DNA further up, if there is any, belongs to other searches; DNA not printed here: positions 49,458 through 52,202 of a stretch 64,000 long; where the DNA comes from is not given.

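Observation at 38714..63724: Uncharacterised glycyl-radical-enzyme metabolic locus with three Fe-S/flavin ene-reductase paralogues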

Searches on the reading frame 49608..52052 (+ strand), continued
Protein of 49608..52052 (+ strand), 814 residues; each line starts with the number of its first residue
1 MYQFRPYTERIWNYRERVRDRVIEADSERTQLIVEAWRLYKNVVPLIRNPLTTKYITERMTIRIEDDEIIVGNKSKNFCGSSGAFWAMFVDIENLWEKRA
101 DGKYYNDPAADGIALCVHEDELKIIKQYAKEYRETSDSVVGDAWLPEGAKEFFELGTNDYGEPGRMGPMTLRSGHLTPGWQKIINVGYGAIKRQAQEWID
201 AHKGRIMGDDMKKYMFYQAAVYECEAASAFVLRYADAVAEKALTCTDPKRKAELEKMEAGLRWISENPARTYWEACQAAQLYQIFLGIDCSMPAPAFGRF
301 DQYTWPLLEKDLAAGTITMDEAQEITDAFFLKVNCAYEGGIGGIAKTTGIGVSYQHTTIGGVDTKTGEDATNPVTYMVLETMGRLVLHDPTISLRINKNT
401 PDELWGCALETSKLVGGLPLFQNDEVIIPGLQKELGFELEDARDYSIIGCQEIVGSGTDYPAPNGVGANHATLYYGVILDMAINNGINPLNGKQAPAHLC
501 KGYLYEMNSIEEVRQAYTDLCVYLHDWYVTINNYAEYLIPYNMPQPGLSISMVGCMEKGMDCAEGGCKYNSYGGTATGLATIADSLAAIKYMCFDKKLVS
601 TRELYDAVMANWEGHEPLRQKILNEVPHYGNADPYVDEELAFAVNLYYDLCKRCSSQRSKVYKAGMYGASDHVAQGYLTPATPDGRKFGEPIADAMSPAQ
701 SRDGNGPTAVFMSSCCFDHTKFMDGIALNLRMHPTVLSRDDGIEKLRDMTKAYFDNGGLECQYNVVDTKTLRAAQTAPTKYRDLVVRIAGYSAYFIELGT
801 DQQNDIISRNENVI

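Call 15: find_related_loci(query=window:49608-52052:+, collection=genome_contigs, flank=10000)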
Query window:49608-52052:+ (814 aa) in genome_contigs; peptide patterns used: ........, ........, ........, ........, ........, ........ (x = any residue, [..] = any of these).
173 stretches matched a pattern; 146 encode a relative of the query (tblastn E <= 1e-3); the best 80 are kept; 79 distinct loci.
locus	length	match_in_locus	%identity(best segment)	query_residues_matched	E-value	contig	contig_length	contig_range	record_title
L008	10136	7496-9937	97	1-814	0e+0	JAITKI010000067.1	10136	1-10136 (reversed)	MAG: Oscillospiraceae bacterium isolate Pcl387_bin43 k119_2398149, whole genome shotgun sequence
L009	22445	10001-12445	86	1-814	0e+0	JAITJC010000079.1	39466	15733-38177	MAG: Oscillospiraceae bacterium isolate Pcl387_bin149 k119_2298832, whole genome shotgun sequence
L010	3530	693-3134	82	1-814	0e+0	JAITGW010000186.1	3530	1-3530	MAG: Oscillospiraceae bacterium isolate Pc512_bin31 k119_1582466, whole genome shotgun sequence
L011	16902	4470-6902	70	1-814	0e+0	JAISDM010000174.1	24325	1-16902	MAG: Peptococcaceae bacterium isolate Gx485_bin131 k119_3273828, whole genome shotgun sequence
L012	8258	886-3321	64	1-814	0e+0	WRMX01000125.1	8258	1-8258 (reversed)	MAG: Oscillospiraceae bacterium isolate Th196P4bin1 JGI24702J35022_10004509, whole genome shotgun sequence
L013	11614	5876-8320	64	1-814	0e+0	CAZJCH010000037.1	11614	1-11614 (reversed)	MAG TPA_asm: uncultured Papillibacter sp. isolate SRP192927_co6_651 genome assembly, contig: NODE_13895_length_11614_cov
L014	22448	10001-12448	63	1-814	0e+0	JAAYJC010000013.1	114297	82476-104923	MAG: Clostridiales bacterium isolate AS10tlH2TH_216 12224_AS10, whole genome shotgun sequence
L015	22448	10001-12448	62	1-814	0e+0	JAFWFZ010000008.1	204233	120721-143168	MAG: Oscillospiraceae bacterium isolate RGIG5705 Sheep_Duodenum.Co__c218912, whole genome shotgun sequence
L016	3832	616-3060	61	1-812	0e+0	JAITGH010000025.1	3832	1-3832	MAG: Oscillospiraceae bacterium isolate Pc512_bin111 k119_961925, whole genome shotgun sequence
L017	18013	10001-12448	61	1-812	0e+0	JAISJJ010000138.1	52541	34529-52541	MAG: Oscillospiraceae bacterium isolate Hs463_bin108 k119_2216538, whole genome shotgun sequence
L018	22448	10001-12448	62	1-814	0e+0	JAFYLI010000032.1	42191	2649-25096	MAG: Oscillospiraceae bacterium isolate RGIG7195 Water_buffalos_Cecum-1__c196805, whole genome shotgun sequence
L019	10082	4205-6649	61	1-814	0e+0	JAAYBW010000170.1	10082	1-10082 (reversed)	MAG: Clostridiales bacterium isolate AS06rmzACSIP_36 265333_AS06, whole genome shotgun sequence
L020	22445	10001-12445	61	1-814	0e+0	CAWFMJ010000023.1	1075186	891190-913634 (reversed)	MAG: uncultured delta proteobacterium isolate MFD02138.bin.2.69 genome assembly, contig: contig_1874, whole genome shotg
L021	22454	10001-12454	63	1-814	0e+0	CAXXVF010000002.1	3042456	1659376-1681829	MAG: uncultured Sporobacter sp. isolate ca5204d9-94c0-4825-86f6-93d50082d7c2 genome assembly, contig: contig_2, whole ge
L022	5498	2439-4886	62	1-814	0e+0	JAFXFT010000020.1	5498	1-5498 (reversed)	MAG: Oscillospiraceae bacterium isolate RGIG6375 Sheep_Rectum-4__c83537, whole genome shotgun sequence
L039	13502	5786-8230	65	1-814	0e+0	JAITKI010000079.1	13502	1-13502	MAG: Oscillospiraceae bacterium isolate Pcl387_bin43 k119_482019, whole genome shotgun sequence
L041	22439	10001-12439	57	1-811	0e+0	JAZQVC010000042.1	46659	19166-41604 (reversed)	MAG: Oscillospiraceae bacterium isolate T1900045172_TC20190168.MAGScoT_cleanbin_000003 SGB_5197_k141_81172, whole genome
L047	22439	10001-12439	56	1-811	0e+0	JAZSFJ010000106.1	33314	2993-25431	MAG: Oscillospiraceae bacterium isolate T1900044582_TS20190048.MAGScoT_cleanbin_000050 SGB_576_k141_3246758, whole genom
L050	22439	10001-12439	56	1-811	0e+0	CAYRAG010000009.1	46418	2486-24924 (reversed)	MAG TPA_asm: uncultured Oscillospiraceae bacterium isolate SRP314395_co1_229 genome assembly, contig: NODE_488_length_46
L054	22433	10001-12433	56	1-811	0e+0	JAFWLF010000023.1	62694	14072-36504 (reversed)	MAG: Lachnospiraceae bacterium isolate RGIG5841 Sheep_Jejunum-1__c45368, whole genome shotgun sequence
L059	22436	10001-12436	55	1-812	0e+0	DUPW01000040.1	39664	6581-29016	MAG TPA_asm: Papillibacter sp. isolate AS08sgBPME_352 96460_AS08, whole genome shotgun sequence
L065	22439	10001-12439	55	1-812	0e+0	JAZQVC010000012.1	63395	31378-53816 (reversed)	MAG: Oscillospiraceae bacterium isolate T1900045172_TC20190168.MAGScoT_cleanbin_000003 SGB_5197_k141_783197, whole genom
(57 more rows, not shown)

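Call 25: search_solved_structures(query=window:49608-52052:+, max_evalue=1e-90, show_alignments=2)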
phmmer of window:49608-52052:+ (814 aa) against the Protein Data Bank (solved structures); distinct sequences matched with E-value up to 1e-90: 5.
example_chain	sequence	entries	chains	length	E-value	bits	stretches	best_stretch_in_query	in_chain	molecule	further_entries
1r8w_A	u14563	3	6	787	3.1e-114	386.3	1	4-813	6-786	glycerol dehydratase | B12-independent glycerol dehydratase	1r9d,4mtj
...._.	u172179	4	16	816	2.8e-97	330.2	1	8-812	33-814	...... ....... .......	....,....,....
9f3w_A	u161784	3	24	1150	2.8e-95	323.6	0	173-810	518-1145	Choline trimethylamine-lyase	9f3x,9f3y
5i2a_A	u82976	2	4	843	1.2e-94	321.5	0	10-612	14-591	Diol-dehydratase | Diol dehydratase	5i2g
8iof_A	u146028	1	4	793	4e-91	309.8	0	6-811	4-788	Benzylsuccinate synthase alpha subunit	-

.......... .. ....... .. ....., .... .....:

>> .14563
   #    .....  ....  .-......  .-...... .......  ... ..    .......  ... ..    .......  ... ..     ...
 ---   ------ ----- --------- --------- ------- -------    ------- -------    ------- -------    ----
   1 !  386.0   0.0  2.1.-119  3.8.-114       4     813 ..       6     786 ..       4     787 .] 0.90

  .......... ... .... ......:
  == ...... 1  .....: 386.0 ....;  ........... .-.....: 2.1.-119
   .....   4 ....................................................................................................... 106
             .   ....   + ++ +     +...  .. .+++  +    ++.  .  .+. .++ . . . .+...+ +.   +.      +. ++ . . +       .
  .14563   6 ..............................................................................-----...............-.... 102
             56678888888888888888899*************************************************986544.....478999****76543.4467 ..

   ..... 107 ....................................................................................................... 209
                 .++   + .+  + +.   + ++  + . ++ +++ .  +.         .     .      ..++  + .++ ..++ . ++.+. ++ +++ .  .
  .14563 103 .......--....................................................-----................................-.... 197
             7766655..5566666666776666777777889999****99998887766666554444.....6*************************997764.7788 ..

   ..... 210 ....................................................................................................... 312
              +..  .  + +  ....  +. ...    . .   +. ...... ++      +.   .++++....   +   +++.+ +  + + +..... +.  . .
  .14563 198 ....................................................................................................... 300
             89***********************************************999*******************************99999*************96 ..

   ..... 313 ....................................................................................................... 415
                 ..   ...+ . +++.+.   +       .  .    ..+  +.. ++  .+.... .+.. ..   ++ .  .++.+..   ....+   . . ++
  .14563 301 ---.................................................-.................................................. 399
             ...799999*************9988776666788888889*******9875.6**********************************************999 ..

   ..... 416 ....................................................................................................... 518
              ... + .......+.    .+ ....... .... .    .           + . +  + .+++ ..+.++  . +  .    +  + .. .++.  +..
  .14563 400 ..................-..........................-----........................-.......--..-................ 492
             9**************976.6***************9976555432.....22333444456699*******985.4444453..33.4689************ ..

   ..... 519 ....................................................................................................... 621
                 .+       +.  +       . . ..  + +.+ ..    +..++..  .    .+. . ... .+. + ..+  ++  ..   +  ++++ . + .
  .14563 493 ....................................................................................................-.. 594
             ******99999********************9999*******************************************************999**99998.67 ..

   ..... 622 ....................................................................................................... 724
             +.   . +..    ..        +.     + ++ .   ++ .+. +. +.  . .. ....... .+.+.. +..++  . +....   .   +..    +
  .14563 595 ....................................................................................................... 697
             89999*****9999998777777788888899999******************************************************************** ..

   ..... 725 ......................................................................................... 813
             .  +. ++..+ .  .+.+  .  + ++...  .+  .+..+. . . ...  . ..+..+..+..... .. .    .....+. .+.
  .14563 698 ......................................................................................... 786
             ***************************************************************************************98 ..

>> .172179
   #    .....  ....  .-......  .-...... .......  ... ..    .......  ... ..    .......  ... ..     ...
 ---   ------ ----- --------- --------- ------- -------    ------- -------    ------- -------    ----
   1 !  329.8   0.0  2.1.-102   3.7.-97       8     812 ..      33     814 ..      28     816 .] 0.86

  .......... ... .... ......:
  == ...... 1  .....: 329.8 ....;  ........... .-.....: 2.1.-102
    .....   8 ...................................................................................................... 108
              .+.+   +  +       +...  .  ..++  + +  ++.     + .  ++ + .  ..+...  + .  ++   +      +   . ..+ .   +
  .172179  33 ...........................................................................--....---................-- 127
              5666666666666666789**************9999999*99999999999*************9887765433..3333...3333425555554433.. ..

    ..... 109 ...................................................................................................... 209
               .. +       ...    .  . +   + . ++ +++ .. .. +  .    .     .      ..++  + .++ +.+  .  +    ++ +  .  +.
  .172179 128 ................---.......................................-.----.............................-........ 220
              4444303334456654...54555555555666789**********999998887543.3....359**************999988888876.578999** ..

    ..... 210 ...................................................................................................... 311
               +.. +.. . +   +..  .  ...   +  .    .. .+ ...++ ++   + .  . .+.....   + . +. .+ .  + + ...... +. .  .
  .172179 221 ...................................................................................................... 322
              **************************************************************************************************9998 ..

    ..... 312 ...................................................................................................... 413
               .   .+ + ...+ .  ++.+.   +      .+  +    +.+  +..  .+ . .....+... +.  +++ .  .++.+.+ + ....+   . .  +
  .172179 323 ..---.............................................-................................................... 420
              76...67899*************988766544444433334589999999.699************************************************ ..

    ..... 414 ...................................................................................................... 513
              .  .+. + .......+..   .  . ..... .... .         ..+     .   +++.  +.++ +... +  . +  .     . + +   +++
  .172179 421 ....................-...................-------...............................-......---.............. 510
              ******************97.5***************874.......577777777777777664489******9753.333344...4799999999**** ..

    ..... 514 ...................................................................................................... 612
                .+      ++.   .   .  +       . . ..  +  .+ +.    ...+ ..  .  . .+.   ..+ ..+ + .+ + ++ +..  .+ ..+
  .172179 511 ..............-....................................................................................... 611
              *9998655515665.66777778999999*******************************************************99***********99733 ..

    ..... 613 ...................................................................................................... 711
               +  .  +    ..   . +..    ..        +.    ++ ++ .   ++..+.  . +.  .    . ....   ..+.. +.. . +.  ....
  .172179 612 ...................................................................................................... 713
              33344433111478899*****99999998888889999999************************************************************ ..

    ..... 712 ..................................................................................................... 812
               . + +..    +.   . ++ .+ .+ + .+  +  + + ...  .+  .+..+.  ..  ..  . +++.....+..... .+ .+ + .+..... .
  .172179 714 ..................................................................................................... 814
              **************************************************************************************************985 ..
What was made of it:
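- On B12-independent glycerol / propanediol dehydratase: His281, Ser282 and Asp447 become Pro, Ala and Asn, with a 5-aa insertion (call 25).
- The equivalents of His164, Cys433, Glu435 and Tyr640 are conserved (call 25). GD His281, Ser282 and Asp447 are replaced by Pro, Ala and Asn, with a 5-residue insertion (call 25).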
